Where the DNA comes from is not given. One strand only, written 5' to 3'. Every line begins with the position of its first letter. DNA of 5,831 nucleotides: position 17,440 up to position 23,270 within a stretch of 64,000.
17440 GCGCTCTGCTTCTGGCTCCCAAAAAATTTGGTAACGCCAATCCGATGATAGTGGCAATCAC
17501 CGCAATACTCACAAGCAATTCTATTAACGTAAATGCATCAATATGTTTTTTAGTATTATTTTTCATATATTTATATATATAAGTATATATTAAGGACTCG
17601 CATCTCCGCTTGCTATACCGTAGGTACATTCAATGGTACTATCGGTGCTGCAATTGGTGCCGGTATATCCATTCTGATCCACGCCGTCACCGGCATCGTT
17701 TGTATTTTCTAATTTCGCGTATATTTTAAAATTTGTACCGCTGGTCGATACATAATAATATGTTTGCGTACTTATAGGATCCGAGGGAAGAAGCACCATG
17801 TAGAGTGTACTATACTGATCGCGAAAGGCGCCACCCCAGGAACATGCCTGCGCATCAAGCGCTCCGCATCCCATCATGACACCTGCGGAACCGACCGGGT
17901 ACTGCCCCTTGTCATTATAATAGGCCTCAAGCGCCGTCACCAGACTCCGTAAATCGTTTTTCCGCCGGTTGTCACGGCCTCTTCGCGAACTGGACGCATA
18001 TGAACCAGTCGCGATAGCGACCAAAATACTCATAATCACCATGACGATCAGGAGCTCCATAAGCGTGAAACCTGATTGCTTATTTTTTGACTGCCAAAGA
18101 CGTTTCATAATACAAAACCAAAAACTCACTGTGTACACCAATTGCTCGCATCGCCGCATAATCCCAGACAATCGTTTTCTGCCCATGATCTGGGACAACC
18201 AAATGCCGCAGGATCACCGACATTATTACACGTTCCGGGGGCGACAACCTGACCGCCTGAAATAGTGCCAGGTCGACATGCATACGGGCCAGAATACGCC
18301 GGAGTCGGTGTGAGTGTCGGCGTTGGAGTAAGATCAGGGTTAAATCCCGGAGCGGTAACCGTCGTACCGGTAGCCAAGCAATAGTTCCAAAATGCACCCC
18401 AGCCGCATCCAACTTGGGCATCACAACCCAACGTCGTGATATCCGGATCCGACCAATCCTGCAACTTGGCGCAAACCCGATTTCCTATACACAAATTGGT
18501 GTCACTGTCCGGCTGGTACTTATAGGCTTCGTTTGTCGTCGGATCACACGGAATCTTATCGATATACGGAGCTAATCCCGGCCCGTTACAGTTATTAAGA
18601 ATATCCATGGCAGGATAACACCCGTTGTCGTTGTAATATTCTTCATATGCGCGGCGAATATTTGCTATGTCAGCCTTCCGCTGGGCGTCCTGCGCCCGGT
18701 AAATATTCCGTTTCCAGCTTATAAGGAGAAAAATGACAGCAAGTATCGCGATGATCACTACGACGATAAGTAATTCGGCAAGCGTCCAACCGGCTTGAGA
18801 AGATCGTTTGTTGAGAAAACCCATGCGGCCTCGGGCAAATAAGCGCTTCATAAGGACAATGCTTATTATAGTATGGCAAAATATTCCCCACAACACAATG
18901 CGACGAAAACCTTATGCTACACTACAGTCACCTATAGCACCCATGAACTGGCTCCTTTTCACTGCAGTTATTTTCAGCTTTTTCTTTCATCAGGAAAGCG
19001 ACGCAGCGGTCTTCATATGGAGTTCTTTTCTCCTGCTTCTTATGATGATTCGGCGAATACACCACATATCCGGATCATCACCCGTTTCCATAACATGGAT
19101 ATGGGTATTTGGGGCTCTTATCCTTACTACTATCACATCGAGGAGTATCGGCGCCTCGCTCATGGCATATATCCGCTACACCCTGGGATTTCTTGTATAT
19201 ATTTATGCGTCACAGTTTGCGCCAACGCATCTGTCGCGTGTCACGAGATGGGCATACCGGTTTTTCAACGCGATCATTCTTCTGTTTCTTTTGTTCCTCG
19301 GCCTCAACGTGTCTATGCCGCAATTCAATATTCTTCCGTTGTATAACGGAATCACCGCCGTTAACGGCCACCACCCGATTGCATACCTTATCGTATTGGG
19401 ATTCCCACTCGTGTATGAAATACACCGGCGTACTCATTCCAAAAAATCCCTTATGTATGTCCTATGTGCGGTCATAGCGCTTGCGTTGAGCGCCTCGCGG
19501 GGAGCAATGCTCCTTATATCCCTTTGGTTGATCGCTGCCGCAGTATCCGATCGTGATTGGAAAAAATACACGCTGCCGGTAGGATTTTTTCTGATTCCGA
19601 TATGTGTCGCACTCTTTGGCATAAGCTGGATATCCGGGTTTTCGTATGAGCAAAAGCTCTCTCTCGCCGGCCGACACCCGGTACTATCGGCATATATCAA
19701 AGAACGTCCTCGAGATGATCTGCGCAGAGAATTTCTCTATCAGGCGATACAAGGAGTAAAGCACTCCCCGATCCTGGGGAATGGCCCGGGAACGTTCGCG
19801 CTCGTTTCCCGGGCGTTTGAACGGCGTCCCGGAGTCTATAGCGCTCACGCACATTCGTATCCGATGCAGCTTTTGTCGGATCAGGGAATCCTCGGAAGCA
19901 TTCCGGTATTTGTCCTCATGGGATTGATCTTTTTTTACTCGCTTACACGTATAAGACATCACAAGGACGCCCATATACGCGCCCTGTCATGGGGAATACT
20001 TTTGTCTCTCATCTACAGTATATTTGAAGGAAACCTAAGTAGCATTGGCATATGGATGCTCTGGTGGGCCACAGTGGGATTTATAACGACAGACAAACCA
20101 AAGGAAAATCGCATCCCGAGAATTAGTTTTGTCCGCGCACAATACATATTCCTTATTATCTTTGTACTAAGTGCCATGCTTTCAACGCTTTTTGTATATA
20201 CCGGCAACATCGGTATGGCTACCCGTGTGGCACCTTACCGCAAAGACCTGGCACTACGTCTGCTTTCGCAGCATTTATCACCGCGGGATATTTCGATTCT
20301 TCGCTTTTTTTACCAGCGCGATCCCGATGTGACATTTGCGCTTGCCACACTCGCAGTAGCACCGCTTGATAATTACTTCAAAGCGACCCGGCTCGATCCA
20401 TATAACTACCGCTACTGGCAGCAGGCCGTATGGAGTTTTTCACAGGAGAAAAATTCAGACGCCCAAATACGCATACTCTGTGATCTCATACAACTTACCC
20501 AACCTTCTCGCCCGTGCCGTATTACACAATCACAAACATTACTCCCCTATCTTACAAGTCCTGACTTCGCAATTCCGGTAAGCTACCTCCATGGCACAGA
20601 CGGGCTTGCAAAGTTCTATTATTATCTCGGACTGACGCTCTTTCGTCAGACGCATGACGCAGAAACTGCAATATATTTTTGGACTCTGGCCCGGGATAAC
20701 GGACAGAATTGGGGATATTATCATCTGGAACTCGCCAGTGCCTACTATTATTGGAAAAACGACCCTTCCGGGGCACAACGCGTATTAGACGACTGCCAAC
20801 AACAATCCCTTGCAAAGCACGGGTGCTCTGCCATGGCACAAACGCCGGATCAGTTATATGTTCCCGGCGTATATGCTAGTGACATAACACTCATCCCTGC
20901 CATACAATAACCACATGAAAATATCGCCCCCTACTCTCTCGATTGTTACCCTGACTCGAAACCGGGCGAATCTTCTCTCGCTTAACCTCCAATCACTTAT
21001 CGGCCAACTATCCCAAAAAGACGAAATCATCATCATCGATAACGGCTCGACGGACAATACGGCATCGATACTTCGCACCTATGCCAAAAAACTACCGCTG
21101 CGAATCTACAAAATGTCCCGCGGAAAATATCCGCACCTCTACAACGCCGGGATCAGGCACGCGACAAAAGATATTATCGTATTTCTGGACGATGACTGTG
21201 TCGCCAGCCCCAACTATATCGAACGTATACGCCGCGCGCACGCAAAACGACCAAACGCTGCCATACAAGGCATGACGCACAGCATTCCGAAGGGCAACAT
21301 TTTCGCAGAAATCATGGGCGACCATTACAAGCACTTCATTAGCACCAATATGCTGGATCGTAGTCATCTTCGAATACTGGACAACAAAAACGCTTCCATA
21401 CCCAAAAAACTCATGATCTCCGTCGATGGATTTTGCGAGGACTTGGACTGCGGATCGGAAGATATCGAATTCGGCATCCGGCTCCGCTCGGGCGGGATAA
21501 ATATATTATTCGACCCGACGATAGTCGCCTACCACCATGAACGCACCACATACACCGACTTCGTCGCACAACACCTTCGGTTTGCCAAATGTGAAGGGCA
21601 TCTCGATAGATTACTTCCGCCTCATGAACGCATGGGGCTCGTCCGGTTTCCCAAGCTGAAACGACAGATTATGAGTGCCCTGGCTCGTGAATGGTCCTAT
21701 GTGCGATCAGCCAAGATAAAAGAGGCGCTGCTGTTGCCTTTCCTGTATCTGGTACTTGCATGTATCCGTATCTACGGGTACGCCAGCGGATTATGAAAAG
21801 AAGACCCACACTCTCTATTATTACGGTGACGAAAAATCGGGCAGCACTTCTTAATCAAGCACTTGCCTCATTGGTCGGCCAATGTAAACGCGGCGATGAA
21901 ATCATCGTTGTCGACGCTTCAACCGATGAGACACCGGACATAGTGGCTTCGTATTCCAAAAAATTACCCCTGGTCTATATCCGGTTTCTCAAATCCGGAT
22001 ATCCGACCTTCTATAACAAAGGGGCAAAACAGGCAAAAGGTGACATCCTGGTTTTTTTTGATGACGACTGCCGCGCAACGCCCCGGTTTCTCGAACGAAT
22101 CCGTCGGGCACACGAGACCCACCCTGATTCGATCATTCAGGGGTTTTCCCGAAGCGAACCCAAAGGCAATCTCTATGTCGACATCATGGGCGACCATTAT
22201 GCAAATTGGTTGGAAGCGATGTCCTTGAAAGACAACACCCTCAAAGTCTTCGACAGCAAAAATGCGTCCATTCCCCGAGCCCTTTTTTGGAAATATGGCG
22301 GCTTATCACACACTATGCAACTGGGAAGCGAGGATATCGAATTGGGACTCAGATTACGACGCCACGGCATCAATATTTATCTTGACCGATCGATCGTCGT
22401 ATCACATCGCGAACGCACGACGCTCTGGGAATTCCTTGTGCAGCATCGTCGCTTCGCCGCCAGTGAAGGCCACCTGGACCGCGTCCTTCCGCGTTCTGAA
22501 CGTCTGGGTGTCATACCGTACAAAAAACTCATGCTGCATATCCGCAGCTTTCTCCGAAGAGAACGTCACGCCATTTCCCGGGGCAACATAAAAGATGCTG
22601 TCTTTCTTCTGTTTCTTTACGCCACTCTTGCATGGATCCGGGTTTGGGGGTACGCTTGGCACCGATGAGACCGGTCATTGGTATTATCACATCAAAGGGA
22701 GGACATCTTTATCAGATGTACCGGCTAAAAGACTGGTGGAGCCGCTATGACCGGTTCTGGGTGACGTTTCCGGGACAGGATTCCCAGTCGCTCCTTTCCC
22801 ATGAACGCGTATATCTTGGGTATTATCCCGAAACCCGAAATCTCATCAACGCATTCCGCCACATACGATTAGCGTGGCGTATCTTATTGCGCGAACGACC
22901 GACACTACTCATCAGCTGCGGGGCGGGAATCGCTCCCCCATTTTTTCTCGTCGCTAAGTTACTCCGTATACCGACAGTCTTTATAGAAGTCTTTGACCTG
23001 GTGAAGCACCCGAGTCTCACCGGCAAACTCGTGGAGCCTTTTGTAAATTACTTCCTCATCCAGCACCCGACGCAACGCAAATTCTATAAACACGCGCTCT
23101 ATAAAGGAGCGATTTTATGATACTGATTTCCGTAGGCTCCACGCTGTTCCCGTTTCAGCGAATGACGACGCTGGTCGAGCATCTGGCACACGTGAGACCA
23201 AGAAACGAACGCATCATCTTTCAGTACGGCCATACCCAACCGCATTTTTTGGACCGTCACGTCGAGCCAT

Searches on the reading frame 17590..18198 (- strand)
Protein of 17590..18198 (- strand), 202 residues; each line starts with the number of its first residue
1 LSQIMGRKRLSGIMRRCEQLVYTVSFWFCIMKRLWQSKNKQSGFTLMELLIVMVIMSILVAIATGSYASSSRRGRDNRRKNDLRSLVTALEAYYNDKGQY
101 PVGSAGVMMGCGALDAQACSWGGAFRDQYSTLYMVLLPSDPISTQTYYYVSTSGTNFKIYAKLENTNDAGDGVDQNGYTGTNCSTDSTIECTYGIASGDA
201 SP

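Call 10: search_protein_families(library=pfam, max_evalue=0.01, proteins=[window:17590-18198:-])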
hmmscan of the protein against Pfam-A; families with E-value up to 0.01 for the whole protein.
window:17590-18198:- (202 aa): 3 families
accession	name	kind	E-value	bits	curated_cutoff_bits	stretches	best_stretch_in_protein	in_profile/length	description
PF07963.17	N_methyl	-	3e-10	39.7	21.2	1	38-63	1-26/27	Prokaryotic N-terminal methylation motif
PF08334.16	T2SSG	-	0.0001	22.7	21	1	71-174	6-102/108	Type II secretion system (T2SS), protein G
PF25184.1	YxzE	-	0.0097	17.3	40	0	47-83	1-37/65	YxzE-like putative bacteriocin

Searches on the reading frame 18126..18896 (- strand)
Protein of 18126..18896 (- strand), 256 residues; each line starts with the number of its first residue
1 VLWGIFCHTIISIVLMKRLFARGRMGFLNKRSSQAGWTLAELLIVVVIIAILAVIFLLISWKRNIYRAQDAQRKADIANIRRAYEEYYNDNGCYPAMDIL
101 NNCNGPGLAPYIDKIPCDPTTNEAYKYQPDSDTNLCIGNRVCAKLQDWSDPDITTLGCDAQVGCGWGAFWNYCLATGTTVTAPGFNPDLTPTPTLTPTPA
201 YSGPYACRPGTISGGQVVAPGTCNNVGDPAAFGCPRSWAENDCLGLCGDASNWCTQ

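Call 10: search_protein_families(library=pfam, max_evalue=0.01, proteins=[window:18126-18896:-])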
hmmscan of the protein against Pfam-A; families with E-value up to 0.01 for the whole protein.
window:18126-18896:- (256 aa): 2 families
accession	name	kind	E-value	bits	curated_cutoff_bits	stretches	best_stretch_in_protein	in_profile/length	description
PF07963.17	N_methyl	-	0.00017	21.5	21.2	1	31-56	1-26/27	Prokaryotic N-terminal methylation motif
PF08334.16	T2SSG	-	0.0079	16.7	21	0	67-129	8-78/108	Type II secretion system (T2SS), protein G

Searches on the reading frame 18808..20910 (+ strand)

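Call 10: search_protein_families(library=pfam, max_evalue=0.01, proteins=[window:18808-20910:+])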
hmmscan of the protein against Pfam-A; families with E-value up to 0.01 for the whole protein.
window:18808-20910:+ (700 aa): 1 family
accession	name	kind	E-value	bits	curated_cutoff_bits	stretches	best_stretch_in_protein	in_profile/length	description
PF04932.20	Wzy_C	-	3.3e-13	50.1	31.7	1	217-365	2-146/149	O-Antigen ligase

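Call 79: search_protein_families(library=ncbifam, max_evalue=0.01, proteins=[window:18808-20910:+])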
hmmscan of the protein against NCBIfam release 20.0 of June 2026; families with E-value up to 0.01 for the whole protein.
window:18808-20910:+ (700 aa): 0 families

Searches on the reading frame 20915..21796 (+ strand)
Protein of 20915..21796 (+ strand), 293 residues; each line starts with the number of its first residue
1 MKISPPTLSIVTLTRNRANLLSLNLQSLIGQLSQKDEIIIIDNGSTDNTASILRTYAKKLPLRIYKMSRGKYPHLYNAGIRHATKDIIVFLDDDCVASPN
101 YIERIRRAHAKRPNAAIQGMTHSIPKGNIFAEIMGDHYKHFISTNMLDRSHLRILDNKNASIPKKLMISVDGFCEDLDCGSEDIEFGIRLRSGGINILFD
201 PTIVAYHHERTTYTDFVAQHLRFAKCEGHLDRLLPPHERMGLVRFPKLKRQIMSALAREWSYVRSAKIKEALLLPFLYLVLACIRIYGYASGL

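Call 11: search_protein_families(library=pfam, max_evalue=0.01, proteins=[window:20915-21796:+])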
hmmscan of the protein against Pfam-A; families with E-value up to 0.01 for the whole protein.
window:20915-21796:+ (293 aa): 5 families
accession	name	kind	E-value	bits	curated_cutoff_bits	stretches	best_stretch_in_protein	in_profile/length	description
PF00535.33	Glycos_transf_2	-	2.3e-24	86.7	23.3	1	9-128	1-122/168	Glycosyl transferase family 2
PF13641.12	Glyco_tranf_2_3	-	8e-13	49.4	27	1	6-222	2-226/230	Glycosyltransferase like family 2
PF13632.12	Glyco_trans_2_3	-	6.6e-11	42.8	27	1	87-245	1-157/198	Glycosyl transferase family group 2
PF10111.15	Glyco_tranf_2_2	-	9.8e-11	42.1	27.3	1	34-212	28-221/276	Glycosyltransferase like family 2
PF13506.12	Glyco_transf_21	-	1.2e-05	25.3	21.7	1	78-225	24-174/174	Glycosyl transferase family 21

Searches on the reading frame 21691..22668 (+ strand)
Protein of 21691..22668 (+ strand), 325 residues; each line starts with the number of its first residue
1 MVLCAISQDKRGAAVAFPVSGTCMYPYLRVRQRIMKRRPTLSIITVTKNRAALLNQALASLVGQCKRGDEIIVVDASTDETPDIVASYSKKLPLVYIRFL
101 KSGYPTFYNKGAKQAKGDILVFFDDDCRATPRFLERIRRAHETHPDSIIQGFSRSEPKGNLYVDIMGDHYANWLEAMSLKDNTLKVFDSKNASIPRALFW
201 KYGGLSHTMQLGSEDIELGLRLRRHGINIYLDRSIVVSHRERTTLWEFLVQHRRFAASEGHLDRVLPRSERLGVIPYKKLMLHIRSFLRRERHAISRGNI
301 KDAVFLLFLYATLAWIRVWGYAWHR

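Call 11: search_protein_families(library=pfam, max_evalue=0.01, proteins=[window:21691-22668:+])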
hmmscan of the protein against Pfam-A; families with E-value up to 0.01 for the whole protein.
window:21691-22668:+ (325 aa): 5 families
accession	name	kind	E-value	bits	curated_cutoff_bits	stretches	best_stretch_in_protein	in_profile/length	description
PF00535.33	Glycos_transf_2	-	3.5e-23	82.8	23.3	1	42-202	1-167/168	Glycosyl transferase family 2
PF13641.12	Glyco_tranf_2_3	-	1.5e-12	48.4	27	1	41-254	3-226/230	Glycosyltransferase like family 2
PF13632.12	Glyco_trans_2_3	-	2.3e-08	34.6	27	1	120-258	2-142/198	Glycosyl transferase family group 2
PF13506.12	Glyco_transf_21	-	4.3e-06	26.8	21.7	1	110-256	24-173/174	Glycosyl transferase family 21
PF10111.15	Glyco_tranf_2_2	-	4.9e-05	23.4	27.3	1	71-225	33-202/276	Glycosyltransferase like family 2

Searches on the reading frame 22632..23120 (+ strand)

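Call 11: search_protein_families(library=pfam, max_evalue=0.01, proteins=[window:22632-23120:+])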
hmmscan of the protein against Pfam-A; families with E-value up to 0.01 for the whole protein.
window:22632-23120:+ (162 aa): 1 family
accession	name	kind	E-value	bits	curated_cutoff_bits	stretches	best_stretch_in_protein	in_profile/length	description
PF08660.17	Alg14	-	5.3e-10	40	27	1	74-160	78-170/171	Oligosaccharide biosynthesis protein Alg14 like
